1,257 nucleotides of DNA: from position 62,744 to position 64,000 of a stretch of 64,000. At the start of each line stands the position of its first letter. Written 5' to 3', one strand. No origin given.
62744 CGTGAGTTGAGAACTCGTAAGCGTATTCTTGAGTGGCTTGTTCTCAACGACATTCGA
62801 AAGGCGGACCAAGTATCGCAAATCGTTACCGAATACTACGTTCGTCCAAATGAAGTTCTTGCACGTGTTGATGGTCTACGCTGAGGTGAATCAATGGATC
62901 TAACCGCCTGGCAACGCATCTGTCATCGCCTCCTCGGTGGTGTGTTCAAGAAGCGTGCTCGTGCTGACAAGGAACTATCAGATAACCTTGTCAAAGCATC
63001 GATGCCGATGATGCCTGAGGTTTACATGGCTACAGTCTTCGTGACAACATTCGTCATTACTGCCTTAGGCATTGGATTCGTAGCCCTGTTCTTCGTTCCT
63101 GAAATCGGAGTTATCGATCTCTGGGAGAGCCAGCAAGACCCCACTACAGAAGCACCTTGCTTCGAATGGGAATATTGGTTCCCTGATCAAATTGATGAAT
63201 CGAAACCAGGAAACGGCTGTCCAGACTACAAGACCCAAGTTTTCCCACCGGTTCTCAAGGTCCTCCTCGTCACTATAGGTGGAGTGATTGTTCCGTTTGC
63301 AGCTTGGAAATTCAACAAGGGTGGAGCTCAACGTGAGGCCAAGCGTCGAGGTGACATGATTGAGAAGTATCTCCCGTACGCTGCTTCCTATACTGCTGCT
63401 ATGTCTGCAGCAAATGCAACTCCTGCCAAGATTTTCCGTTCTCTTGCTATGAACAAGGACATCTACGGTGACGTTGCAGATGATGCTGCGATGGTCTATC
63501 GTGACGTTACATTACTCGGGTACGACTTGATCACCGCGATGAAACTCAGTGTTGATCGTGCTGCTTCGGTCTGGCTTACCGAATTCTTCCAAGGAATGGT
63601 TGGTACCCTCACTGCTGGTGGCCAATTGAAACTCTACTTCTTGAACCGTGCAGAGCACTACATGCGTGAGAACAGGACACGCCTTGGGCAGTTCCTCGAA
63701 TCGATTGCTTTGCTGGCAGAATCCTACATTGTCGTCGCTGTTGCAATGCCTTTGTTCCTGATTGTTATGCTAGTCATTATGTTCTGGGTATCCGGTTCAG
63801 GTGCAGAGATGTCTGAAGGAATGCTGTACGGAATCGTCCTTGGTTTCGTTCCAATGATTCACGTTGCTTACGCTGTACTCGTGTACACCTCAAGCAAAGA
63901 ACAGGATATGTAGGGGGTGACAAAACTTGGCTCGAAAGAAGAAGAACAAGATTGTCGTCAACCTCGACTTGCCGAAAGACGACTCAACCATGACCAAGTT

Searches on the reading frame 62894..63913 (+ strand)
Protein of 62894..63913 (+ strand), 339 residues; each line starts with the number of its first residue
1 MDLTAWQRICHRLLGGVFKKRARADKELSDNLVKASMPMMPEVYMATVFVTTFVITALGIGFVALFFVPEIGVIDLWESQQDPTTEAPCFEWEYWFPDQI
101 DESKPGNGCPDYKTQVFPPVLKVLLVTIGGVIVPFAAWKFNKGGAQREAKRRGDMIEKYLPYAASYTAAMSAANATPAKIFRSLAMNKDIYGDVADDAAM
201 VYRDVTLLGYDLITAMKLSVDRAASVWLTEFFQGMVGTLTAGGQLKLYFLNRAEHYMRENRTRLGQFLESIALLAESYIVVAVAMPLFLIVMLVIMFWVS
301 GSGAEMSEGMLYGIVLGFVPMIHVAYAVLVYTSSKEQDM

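Call 65: search_protein_families(library=pfam, proteins=[window:62894-63913:+], max_evalue=0.001)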
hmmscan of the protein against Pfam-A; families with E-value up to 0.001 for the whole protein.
window:62894-63913:+ (339 aa): 1 family
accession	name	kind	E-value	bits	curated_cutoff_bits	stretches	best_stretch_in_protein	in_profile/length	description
PF00482.28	T2SSF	-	3.3e-11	43.7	25.2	1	166-292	4-124/125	Type II secretion system (T2SS), protein F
